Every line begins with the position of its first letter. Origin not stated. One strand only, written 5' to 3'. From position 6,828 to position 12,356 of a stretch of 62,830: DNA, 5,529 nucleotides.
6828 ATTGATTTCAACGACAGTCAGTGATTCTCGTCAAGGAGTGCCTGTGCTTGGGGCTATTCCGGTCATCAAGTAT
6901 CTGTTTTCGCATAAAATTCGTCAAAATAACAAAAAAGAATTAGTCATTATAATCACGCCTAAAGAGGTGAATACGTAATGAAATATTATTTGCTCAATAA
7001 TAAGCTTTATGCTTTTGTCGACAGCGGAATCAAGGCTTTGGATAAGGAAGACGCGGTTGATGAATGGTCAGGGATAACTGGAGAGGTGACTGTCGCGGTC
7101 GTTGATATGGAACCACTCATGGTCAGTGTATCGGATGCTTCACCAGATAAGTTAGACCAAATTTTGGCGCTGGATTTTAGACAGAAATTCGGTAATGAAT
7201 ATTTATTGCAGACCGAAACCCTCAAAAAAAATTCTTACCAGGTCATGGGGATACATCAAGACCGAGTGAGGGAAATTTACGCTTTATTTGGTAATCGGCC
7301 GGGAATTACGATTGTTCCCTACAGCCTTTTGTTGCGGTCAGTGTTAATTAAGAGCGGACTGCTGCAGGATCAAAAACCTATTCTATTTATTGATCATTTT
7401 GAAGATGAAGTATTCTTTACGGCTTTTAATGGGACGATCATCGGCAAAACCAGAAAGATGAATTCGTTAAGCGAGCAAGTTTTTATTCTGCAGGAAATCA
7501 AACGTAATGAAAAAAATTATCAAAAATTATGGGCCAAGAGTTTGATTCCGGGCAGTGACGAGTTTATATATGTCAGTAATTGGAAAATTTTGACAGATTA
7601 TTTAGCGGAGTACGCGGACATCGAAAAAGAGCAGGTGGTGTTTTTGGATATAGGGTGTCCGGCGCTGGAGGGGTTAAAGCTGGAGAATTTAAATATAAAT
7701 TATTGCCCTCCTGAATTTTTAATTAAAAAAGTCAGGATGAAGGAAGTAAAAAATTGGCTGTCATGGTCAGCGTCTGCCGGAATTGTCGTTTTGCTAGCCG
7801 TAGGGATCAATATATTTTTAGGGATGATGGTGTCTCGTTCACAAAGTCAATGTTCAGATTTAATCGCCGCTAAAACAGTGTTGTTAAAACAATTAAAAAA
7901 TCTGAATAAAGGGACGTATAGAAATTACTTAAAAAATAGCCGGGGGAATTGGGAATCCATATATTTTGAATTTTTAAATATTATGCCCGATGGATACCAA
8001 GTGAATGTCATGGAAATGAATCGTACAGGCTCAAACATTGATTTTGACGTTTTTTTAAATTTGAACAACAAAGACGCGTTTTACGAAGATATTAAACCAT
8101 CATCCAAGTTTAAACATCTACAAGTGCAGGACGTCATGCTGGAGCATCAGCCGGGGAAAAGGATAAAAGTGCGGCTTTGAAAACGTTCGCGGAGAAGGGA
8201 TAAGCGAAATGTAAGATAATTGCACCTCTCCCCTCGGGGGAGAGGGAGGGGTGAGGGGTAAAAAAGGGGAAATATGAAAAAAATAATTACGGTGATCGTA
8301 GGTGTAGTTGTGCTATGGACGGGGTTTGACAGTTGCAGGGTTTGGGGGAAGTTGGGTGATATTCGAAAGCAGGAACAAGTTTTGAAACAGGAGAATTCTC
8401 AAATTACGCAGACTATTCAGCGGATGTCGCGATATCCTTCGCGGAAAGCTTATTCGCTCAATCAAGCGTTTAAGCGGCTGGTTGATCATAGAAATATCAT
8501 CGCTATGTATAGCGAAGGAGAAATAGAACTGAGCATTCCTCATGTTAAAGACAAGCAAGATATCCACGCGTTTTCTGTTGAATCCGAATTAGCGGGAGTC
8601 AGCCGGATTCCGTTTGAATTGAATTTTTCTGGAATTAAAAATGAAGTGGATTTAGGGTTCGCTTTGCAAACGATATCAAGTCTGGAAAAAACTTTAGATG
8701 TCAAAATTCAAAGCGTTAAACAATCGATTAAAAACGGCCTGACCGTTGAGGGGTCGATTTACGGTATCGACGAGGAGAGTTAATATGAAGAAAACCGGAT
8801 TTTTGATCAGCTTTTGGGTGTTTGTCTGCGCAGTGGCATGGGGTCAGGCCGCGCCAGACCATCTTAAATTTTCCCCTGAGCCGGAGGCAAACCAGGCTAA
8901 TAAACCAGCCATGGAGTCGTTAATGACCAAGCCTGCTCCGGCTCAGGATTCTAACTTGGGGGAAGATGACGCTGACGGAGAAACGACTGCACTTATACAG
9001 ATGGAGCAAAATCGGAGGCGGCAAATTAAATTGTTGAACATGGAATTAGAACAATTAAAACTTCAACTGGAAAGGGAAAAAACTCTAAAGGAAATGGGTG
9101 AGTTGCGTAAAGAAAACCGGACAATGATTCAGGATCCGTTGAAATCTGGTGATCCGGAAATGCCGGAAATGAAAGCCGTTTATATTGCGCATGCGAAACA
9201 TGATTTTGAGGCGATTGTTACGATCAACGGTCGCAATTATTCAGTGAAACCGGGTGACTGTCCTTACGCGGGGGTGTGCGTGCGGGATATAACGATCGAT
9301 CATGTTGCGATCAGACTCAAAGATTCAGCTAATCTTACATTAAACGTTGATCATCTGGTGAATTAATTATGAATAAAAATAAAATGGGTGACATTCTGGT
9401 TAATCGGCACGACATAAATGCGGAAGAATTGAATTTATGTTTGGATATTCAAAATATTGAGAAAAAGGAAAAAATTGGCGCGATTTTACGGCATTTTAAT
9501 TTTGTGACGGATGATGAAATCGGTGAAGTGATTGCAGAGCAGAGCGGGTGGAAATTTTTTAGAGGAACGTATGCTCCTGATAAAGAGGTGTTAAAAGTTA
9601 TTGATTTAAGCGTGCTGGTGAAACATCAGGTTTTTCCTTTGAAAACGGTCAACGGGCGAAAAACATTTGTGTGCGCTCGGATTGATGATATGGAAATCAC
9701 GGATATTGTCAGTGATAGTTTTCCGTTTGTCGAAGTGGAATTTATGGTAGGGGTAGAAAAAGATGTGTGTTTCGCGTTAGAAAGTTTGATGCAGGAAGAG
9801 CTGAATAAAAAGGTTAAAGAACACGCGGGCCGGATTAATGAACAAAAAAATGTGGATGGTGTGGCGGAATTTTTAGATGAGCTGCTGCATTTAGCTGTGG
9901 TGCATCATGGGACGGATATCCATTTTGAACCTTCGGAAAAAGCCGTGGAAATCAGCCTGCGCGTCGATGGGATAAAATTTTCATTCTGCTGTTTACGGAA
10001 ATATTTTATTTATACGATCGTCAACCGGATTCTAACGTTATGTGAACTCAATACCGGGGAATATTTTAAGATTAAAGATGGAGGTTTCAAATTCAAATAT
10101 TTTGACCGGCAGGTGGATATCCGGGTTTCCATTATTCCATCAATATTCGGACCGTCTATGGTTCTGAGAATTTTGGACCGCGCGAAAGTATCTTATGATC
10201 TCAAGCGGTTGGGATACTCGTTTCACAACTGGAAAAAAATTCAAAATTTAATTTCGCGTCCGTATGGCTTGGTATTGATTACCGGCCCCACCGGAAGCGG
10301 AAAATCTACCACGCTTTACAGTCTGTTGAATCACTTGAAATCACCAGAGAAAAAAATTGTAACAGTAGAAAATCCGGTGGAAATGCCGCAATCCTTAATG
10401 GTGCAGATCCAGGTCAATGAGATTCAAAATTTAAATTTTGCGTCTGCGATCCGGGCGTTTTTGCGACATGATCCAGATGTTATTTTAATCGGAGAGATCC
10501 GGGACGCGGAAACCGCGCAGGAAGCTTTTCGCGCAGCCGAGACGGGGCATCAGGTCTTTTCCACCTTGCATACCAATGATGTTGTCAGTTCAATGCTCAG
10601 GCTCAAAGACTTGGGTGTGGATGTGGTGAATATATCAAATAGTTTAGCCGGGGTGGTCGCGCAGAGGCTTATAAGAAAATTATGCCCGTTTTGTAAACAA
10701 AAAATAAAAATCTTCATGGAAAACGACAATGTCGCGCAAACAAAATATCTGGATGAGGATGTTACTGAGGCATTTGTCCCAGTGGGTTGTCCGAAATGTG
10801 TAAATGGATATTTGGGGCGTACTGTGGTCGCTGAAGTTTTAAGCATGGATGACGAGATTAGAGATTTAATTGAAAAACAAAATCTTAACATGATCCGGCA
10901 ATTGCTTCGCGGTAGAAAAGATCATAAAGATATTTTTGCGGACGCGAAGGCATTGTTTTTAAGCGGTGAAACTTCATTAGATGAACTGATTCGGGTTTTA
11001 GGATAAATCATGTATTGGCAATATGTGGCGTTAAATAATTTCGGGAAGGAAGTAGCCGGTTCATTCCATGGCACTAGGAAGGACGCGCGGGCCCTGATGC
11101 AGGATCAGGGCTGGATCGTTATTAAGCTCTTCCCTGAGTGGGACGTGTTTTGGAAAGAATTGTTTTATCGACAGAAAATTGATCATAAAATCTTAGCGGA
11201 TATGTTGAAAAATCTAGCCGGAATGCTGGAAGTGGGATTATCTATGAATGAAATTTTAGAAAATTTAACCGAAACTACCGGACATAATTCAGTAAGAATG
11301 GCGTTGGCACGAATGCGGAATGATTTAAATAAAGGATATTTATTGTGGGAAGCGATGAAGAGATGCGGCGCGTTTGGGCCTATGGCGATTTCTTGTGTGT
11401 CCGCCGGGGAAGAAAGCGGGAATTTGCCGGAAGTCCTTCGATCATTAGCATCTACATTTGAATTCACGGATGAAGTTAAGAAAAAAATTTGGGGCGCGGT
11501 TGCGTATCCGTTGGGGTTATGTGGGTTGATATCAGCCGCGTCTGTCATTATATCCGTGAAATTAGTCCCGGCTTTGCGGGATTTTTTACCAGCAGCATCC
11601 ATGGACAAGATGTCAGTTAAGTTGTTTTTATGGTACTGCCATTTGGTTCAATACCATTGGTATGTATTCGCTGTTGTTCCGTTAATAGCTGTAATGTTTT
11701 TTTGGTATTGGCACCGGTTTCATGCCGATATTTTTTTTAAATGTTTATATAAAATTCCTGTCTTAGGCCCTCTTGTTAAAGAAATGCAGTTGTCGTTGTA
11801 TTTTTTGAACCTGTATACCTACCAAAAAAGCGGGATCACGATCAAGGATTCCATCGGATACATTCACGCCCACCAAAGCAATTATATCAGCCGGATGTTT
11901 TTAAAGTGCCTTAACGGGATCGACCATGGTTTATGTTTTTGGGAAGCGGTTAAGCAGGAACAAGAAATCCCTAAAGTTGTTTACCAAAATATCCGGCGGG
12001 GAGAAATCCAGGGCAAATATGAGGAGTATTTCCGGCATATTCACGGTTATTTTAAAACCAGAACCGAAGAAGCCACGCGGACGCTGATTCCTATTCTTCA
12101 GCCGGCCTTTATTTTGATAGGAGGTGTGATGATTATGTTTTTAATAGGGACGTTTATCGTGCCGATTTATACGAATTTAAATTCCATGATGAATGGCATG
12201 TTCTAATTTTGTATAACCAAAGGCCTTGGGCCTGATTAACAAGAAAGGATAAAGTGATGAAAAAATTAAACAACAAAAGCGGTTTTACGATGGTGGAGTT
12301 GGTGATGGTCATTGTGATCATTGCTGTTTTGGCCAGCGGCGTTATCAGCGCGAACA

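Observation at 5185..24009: Type IV pilus-like module fused head-to-tail with a Trb-type T4SS lacking DNA-processing genes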

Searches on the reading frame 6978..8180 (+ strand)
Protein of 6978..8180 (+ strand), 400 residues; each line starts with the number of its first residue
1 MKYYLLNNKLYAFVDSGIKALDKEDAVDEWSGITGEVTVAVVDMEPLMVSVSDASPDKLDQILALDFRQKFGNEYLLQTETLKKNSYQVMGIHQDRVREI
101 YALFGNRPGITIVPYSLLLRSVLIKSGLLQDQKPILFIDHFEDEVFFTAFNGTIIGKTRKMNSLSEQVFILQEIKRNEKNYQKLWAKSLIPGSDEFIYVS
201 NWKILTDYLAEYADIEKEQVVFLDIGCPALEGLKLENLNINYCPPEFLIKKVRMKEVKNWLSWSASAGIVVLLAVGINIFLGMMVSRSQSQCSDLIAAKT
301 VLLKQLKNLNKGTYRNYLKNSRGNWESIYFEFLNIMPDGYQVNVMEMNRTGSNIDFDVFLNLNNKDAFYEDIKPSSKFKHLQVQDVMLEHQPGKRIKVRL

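Call 5: search_protein_families(library=pfam, proteins=[window:6978-8180:+], max_evalue=0.01)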
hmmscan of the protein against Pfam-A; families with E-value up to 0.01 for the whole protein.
window:6978-8180:+ (400 aa): 0 families

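Call 21: search_protein_families(library=ncbifam, proteins=[window:6978-8180:+], max_evalue=0.01)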
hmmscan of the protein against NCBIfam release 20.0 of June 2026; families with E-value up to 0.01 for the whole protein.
window:6978-8180:+ (400 aa): 0 families

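Call 33: search_solved_structures(query=window:6978-8180:+, max_evalue=10)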
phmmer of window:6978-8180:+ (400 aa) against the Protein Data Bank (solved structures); distinct sequences matched with E-value up to 10: 5.
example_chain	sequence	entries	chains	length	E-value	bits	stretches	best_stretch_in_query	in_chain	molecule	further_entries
9k9w_M2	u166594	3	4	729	0.13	14.1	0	26-81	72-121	Glr2806 protein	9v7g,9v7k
7usw_D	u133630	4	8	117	0.38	12.5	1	258-315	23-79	Transmembrane inner ear expressed protein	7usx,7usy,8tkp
4cd6_A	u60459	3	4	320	1.1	11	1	179-232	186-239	ENDO-BETA-1,4-MANNANASE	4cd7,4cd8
3civ_A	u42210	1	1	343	1.2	10.8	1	179-232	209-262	Endo-beta-1,4-mannanase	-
2l3w_A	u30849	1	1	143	1.5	10.5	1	53-85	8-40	Phycobilisome rod linker polypeptide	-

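Call 46: find_homologous_proteins(query=window:6978-8180:+, max_evalue=0.001)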
Query window:6978-8180:+ (400 aa): 2 proteins with E <= 0.001 among 5964 candidates.
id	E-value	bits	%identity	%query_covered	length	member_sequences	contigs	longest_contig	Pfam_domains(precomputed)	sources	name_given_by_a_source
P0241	2.1e-264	894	100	100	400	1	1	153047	-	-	-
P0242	2.4e-122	426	51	100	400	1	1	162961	-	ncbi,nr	ncbi:MAG: hypothetical protein HQL25_01275 [Candidatus Omnitrophica bacterium]|nr:hypothetical prote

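Call 61: predict_structure(alignment_id=A2)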
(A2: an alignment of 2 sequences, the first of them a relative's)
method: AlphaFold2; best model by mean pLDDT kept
length: 400 residues; sequences in the alignment: 2
mean_pLDDT: 41.0   pTM: 0.28
mean pLDDT of the five models: 41.0, 36.9, 35.7, 35.0, 30.8
residues with pLDDT >= 90: 0; 70-90: 0; 50-70: 118; < 50: 282
segments of 3 or more residues with pLDDT < 50: 1-20, 25-43, 113-326, 342-347, 349-354, 389-396
pLDDT, mean of each block of 10 residues (from residue 1): 45 42 49 48 51 57 64 59 53 56 51 45 31 30 28 27 28 32 29 27 35 32 26 26 25 29 30 33 29 31 36 35 46 56 47 50 59 62 53 47
secondary structure, 60 per line:
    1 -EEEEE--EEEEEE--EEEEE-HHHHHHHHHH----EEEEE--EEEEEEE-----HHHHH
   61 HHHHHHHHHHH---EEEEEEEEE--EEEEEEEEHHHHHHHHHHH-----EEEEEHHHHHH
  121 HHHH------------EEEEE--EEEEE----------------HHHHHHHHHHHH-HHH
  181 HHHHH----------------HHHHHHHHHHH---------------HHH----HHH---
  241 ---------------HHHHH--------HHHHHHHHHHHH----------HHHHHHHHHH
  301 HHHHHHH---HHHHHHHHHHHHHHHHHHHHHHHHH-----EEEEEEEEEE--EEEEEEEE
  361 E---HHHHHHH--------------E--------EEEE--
elements in order: E2-6 E9-14 E17-21 H23-32 E37-41 E44-50 H56-71 E75-83 E86-93 H94-104 E110-114 H115-124 E137-141 E144-148 H165-176 H178-185 H202-212 H256-260 H269-280 H291-307 H311-335 E341-350 E353-361 H365-371 E395-398

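Call 72: search_solved_structures(query=A6, max_evalue=10)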
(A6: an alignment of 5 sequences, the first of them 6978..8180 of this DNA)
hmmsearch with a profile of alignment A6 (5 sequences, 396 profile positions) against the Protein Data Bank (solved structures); distinct sequences matched with E-value up to 10: 0.

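Call 88: find_encoding_contigs(protein=P0241, flank=10000, max_places=1)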
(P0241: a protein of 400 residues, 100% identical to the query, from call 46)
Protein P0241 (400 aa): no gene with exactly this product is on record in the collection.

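Call 98: search_protein_representatives(alignment_id=A2)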
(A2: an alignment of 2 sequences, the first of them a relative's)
Query: 2 sequences, 400 profile positions. Proteins with E-value up to 0.001 (for the whole library): 78; up to 1e-10: 56; up to 1e-30: 16. The best 78 are listed.
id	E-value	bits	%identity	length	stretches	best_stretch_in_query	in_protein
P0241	2.0e-242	820.4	-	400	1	1-400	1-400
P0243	4.4e-49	183.8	-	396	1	1-400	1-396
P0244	1.4e-48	182.1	-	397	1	1-400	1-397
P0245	1.0e-47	179.3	-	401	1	1-397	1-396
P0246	9.2e-47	176.1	-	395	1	1-400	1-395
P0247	1.3e-44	169.0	-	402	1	7-397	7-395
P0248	6.7e-43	163.4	-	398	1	21-400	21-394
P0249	3.0e-42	161.3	-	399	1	1-400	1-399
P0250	3.4e-42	161.1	-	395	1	1-400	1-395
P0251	3.7e-41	157.7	-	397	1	1-400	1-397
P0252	5.1e-41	157.2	-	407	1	1-399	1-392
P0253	4.9e-40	154.0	-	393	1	1-400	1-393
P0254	3.6e-38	147.8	-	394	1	1-397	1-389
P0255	1.1e-37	146.2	-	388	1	31-399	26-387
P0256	1.1e-35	139.7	-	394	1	1-397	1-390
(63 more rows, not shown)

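Call 101: search_protein_families(library=pfam, alignment_id=A8, max_evalue=0.01)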
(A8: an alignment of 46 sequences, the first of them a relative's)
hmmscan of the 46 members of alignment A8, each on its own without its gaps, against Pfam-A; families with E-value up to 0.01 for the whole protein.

A. member 1, P0241 (400 aa): 0 families

B. families by the number of members that match (of 46 scanned): 2 families
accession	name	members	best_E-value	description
PF19511.4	TrbL_5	1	0.0027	Conjugal transfer protein TrbL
PF10927.13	DUF2738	1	0.0054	Protein of unknown function (DUF2738)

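Call 102: search_solved_structures(query=A8, max_evalue=10)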
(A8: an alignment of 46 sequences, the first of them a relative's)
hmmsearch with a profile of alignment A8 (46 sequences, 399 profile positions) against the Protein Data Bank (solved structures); distinct sequences matched with E-value up to 10: 1.
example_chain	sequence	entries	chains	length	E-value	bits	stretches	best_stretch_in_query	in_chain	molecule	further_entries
6m6z_A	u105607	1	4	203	0.21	13.6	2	245-320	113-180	TMH4C4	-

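Call 107: predict_structure(alignment_id=A8)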
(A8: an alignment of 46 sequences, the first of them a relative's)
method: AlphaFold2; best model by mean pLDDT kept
length: 400 residues; sequences in the alignment: 46
mean_pLDDT: 89.0   pTM: 0.69
mean pLDDT of the five models: 89.0, 89.0, 88.3, 87.8, 86.5
residues with pLDDT >= 90: 228; 70-90: 155; 50-70: 17; < 50: 0
segments of 3 or more residues with pLDDT < 50: none
pLDDT, mean of each block of 10 residues (from residue 1): 91 86 79 84 95 87 95 94 91 94 84 94 90 89 92 92 82 91 75 82 94 91 92 73 74 88 97 98 98 97 94 85 84 89 88 90 88 86 92 92
secondary structure, 60 per line:
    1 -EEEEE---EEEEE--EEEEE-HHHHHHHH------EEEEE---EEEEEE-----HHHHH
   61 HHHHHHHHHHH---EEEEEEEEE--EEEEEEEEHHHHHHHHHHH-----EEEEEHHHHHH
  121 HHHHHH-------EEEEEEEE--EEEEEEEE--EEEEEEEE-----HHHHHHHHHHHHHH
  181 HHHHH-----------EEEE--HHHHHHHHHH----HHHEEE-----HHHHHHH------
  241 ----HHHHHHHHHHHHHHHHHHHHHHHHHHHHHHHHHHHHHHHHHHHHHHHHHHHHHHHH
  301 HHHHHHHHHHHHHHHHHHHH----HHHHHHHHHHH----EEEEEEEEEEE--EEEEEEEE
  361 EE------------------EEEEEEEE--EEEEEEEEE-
elements in order: E2-6 E10-14 E17-21 H23-30 E37-41 E45-50 H56-71 E75-83 E86-93 H94-104 E110-114 H115-126 E134-141 E144-151 E154-161 H167-185 E197-200 H203-212 E220-222 H228-234 H245-320 H325-335 E340-350 E353-362 E381-388 E391-399

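Call 109: fold_search(model_id=the predicted structure, library=pdb)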
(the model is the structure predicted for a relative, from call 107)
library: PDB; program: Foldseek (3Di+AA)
matches with E <= 10: 1553; with E <= 0.001: 58
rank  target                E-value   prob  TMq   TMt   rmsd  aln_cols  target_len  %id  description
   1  5eou_B                1.6e-09  1.00  0.42  0.46   7.8       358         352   12  Pseudomonas aeruginosa PilM:PilN1-12 bound to ATP (released 2016-04-27)
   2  3hrg                  2.2e-09  1.00  0.38  0.54   6.0       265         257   12  Crystal structure of Bacteroides thetaiotaomicron BT_3980, protein with actin-like ATPase fold and unknown function (NP_ (released 2009-06-23)
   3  5eoy_B                2.8e-09  1.00  0.34  0.38   9.0       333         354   11  Pseudomonas aeruginosa SeMet-PilM bound to ADP (released 2016-04-27)
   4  5eox_A                3.1e-09  1.00  0.35  0.38   7.4       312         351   11  Pseudomonas aeruginosa PilM bound to ADP (released 2016-04-27)
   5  5eox_B                3.5e-09  1.00  0.33  0.36   9.3       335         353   11  Pseudomonas aeruginosa PilM bound to ADP (released 2016-04-27)
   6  5eoy_A                7.9e-09  1.00  0.36  0.40   8.1       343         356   11  Pseudomonas aeruginosa SeMet-PilM bound to ADP (released 2016-04-27)
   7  3jc8_Ma               1.0e-08  1.00  0.39  0.43   6.4       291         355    9  Architectural model of the type IVa pilus machine in a piliated state (released 2016-03-16)
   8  5eq6_A                1.1e-08  1.00  0.35  0.38   7.4       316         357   10  Pseudomonas aeruginosa PilM bound to AMP-PNP (released 2016-04-27)
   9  5eq6_B                1.1e-08  1.00  0.33  0.36   9.2       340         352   11  Pseudomonas aeruginosa PilM bound to AMP-PNP (released 2016-04-27)
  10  5eou_A                2.0e-08  1.00  0.38  0.44   8.5       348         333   10  Pseudomonas aeruginosa PilM:PilN1-12 bound to ATP (released 2016-04-27)
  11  4pht_Y                4.1e-08  1.00  0.39  0.64   5.3       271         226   10  ATPase GspE in complex with the cytoplasmic domain of GspL from the Vibrio vulnificus type II Secretion system (released 2014-11-26)
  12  4pht_X                4.6e-08  1.00  0.39  0.64   5.2       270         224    9  ATPase GspE in complex with the cytoplasmic domain of GspL from the Vibrio vulnificus type II Secretion system (released 2014-11-26)
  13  7q6f_A                1.8e-07  1.00  0.39  0.40   8.2       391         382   11  Vibrio maritimus FtsA 1-396 ATP, double filament (released 2022-09-21)
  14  1e4g                  2.3e-07  1.00  0.36  0.37   9.2       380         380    8  FtsA (ATP-bound form) from Thermotoga maritima (released 2000-10-18)
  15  4a2a_B                3.3e-07  1.00  0.35  0.37   9.5       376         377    8  Thermotoga maritima FtsA:FtsZ(336-351) (released 2012-04-25)
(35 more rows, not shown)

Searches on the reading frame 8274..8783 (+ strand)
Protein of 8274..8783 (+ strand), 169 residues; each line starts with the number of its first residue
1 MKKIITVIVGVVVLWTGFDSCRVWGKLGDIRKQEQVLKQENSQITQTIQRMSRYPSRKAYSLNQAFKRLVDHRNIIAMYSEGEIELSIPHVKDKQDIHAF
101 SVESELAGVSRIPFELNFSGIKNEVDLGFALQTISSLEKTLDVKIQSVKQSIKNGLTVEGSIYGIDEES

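Call 5: search_protein_families(library=pfam, proteins=[window:8274-8783:+], max_evalue=0.01)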
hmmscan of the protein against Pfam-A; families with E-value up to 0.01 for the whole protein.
window:8274-8783:+ (169 aa): 1 family
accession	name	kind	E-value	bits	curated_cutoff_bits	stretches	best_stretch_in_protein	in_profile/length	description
PF16421.10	E2F_CC-MB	-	5.3e-05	23.7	33.9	0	27-98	5-82/96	E2F transcription factor CC-MB domain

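Call 21: search_protein_families(library=ncbifam, proteins=[window:8274-8783:+], max_evalue=0.01)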
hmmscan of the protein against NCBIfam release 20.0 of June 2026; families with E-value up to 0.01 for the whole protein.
window:8274-8783:+ (169 aa): 0 families

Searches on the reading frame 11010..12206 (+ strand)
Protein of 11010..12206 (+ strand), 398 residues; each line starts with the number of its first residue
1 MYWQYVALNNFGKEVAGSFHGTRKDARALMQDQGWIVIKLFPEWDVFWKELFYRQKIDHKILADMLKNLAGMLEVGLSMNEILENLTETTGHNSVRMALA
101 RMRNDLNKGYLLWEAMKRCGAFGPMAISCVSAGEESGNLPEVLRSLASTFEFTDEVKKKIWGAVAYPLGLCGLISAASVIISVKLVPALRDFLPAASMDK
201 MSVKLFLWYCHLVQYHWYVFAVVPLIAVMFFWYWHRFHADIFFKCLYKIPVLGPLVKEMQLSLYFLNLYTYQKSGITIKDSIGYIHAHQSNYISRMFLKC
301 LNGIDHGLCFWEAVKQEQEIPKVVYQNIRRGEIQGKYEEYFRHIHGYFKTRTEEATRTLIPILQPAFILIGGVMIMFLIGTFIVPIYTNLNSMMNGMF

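Call 5: search_protein_families(library=pfam, proteins=[window:11010-12206:+], max_evalue=0.01)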
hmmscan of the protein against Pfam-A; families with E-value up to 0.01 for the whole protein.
window:11010-12206:+ (398 aa): 1 family
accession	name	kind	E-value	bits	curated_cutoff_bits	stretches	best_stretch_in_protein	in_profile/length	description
PF00482.28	T2SSF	-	2.9e-35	121.4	25.2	2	66-187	2-125/125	Type II secretion system (T2SS), protein F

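Call 21: search_protein_families(library=ncbifam, proteins=[window:11010-12206:+], max_evalue=0.01)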
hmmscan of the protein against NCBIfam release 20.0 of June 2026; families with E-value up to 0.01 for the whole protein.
window:11010-12206:+ (398 aa): 6 families
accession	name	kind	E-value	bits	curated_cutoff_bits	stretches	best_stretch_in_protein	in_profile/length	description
TIGR02120.1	GspF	equivalog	3.1e-42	145.2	424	1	3-393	1-400/401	type II secretion system inner membrane protein GspF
NF007861.0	PRK10573.1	equivalog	3.7e-37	128.3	401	1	3-397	7-401/401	protein transport protein HofC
NF041012.2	T4P_ComGB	equivalog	2.3e-34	119.2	240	1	63-391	4-332/332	competence type IV pilus assembly protein ComGB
NF047826.1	T3SSXpsF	equivalog_domain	1.8e-27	96.2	650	1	3-390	4-401/405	type II secretion system protein XpsF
NF052607.1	T4PiliAsmPilCThrm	equivalog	5.4e-24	85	700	1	57-392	63-403/406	type IV pilus assembly protein PilC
NF052606.1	T4PiliAsmPilCMyx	equivalog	1.3e-22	80.2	700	1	66-388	86-413/419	type IV pilus assembly protein PilC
